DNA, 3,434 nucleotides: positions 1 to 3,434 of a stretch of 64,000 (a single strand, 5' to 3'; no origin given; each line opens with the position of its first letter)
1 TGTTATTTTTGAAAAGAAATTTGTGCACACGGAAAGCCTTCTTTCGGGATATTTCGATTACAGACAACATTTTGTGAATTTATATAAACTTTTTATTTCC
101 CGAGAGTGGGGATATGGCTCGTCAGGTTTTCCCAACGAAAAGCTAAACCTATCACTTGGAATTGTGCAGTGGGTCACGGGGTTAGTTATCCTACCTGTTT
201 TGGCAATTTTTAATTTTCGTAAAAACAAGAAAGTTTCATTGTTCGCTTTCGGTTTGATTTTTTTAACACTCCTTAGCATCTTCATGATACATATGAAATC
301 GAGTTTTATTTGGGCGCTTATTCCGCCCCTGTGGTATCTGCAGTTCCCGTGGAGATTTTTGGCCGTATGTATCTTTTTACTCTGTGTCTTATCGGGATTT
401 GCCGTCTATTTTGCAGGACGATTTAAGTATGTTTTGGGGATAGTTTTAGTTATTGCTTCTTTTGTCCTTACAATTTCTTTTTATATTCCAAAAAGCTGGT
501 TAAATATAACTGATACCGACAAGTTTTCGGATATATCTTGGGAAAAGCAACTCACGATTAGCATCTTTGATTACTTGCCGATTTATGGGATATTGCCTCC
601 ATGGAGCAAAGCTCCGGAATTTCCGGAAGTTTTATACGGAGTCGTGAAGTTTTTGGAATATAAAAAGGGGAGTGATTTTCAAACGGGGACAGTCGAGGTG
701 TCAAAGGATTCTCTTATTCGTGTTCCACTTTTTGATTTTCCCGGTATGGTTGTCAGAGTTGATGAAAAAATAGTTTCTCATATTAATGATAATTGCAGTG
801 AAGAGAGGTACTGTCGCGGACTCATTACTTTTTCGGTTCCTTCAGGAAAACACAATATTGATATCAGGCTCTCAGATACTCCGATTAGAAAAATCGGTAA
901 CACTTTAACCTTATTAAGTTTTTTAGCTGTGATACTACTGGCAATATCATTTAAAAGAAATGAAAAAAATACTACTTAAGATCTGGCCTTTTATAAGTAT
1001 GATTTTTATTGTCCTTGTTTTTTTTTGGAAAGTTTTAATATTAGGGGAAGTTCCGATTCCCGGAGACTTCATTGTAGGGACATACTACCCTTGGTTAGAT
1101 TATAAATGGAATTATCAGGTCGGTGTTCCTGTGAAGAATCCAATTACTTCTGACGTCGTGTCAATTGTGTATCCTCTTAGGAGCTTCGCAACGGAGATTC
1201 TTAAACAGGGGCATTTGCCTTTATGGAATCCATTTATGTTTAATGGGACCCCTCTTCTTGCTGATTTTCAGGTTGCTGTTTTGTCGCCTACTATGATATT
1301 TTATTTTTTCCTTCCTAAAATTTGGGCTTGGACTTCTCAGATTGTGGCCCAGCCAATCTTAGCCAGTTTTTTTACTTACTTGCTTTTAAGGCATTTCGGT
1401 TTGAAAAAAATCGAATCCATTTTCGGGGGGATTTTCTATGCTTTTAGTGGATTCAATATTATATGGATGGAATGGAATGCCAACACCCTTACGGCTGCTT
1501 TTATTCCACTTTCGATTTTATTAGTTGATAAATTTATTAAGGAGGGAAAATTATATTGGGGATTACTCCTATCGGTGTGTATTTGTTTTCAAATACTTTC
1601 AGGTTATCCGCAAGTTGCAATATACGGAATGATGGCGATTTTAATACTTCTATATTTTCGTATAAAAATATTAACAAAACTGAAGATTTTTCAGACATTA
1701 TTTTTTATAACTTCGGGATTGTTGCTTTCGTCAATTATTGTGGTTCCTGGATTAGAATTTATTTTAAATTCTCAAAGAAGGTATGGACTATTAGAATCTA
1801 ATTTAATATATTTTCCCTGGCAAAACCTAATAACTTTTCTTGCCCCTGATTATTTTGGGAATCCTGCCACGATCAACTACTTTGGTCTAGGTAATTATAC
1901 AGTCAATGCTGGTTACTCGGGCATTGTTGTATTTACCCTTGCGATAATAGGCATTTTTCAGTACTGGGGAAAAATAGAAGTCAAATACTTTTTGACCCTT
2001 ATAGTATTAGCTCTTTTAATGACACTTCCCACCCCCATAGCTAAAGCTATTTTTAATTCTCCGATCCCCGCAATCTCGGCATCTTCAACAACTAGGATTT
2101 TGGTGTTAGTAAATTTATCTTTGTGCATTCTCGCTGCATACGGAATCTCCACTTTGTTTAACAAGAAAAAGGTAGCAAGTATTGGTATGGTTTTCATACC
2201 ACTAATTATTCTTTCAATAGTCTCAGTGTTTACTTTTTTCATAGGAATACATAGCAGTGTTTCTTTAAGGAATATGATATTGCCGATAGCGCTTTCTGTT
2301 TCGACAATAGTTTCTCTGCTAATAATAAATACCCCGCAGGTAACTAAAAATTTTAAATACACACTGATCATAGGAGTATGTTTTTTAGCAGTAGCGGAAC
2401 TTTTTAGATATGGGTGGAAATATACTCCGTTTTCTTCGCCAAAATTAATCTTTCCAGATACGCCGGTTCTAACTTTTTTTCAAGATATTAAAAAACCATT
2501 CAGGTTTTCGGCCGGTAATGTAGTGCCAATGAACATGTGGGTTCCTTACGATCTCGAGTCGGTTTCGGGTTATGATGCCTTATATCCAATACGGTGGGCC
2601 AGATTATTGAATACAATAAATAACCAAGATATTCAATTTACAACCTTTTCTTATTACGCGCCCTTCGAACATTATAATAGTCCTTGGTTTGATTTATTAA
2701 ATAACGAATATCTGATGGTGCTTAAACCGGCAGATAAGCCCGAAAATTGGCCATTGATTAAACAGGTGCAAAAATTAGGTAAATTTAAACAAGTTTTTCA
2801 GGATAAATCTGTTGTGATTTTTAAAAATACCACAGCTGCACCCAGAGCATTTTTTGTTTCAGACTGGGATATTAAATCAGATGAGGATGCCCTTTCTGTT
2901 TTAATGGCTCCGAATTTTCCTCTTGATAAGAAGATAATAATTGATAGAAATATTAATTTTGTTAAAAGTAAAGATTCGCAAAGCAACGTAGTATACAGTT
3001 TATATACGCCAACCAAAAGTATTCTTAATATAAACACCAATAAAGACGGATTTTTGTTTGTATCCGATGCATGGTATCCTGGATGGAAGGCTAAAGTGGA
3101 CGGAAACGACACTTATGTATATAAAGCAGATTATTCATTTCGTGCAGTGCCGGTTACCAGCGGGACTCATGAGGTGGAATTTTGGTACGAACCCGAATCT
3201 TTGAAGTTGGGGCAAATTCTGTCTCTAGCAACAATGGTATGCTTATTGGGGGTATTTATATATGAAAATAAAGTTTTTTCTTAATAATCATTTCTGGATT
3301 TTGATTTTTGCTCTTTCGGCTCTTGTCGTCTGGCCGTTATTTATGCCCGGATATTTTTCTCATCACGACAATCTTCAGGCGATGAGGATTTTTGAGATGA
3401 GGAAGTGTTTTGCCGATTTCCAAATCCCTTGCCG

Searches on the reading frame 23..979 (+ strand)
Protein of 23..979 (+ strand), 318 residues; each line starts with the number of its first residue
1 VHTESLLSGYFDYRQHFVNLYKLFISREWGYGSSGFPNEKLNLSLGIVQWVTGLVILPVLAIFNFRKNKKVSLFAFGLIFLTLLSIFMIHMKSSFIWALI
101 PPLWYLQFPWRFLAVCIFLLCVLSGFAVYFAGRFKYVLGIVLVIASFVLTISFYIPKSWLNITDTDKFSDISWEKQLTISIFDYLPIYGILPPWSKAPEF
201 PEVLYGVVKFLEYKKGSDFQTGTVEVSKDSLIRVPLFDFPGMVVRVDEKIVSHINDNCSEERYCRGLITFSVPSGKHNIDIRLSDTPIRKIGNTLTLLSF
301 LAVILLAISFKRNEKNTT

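Call 45: search_protein_families(library=pfam, proteins=[window:23-979:+], max_evalue=10)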
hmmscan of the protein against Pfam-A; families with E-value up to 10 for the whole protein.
window:23-979:+ (318 aa): 1 family
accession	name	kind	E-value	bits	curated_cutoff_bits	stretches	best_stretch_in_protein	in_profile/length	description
PF09586.16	YfhO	-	0.44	9.3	28.5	1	221-281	767-821/835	Bacterial membrane protein YfhO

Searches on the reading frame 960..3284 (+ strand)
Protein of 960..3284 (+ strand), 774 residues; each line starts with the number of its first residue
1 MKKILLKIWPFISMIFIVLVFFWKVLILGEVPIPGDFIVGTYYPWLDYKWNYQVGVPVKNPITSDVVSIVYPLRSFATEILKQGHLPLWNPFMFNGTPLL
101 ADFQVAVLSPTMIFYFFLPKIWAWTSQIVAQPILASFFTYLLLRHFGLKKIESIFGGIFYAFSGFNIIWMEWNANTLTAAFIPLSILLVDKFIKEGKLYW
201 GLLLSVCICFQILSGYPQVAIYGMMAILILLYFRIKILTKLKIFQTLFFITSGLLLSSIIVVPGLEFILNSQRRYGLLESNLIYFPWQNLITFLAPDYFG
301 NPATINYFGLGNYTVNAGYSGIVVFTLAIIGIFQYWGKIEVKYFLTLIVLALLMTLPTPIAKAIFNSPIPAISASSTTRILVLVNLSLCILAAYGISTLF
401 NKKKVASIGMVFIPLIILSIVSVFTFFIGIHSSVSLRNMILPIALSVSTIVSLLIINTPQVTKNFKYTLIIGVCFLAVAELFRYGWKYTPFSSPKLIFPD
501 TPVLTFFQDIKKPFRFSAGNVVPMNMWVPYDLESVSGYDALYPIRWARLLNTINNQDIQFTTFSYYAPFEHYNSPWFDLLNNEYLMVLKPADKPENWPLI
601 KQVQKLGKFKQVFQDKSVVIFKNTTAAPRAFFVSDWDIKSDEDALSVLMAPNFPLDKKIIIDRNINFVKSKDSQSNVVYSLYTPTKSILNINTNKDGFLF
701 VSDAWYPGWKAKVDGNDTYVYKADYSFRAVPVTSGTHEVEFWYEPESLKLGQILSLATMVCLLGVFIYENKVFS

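Call 9: search_protein_families(library=pfam, proteins=[window:960-3284:+], max_evalue=0.01)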
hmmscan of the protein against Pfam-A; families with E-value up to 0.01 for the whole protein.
window:960-3284:+ (774 aa): 1 family
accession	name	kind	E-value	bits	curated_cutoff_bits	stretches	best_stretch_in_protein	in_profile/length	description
PF09586.16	YfhO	-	1.1e-12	47.7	28.5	1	680-755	759-835/835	Bacterial membrane protein YfhO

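Call 80: find_encoding_contigs(protein=window:960-3284:+, flank=10000, max_places=2)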
Protein window:960-3284:+ (774 aa): 2 contigs read that carry it; 1 place shown.
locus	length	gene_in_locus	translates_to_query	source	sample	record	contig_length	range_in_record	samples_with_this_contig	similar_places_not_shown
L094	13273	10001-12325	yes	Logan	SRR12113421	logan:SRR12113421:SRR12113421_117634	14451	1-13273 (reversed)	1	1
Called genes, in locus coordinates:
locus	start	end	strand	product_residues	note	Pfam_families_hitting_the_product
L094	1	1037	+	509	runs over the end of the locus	PF02366:PMT, PF13231:PMT_2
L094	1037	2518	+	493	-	PF01943:Polysacc_synt, PF13440:Polysacc_synt_3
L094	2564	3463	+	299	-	PF00535:Glycos_transf_2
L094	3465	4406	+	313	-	PF00535:Glycos_transf_2, PF13641:Glyco_tranf_2_3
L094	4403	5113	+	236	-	-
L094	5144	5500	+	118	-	PF05635:23S_rRNA_IVP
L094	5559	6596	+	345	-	PF00534:Glycos_transf_1, PF13692:Glyco_trans_1_4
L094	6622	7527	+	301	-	PF00535:Glycos_transf_2, PF10111:Glyco_tranf_2_2 (faint), PF13641:Glyco_tranf_2_3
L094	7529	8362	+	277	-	PF00535:Glycos_transf_2, PF10111:Glyco_tranf_2_2 (weak), PF13641:Glyco_tranf_2_3, PF13712:Glyco_tranf_2_5 (faint)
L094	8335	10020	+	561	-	-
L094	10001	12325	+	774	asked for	PF09586:YfhO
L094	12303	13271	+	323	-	?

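Call 89: search_protein_families(library=ncbifam, proteins=[window:960-3284:+], max_evalue=0.001)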
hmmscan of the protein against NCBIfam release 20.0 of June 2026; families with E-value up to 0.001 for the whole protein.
window:960-3284:+ (774 aa): 2 families
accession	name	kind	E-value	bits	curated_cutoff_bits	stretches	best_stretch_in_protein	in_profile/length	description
NF047589.1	GlcsyltransPgfM1Strep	equivalog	4e-09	35.1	1400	1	681-765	865-950/955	glycosyltransferase PgfM1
NF047590.1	GlcsyltransPgfM2Strep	equivalog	5.5e-07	28.1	1500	1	696-765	807-876/884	glycosyltransferase PgfM2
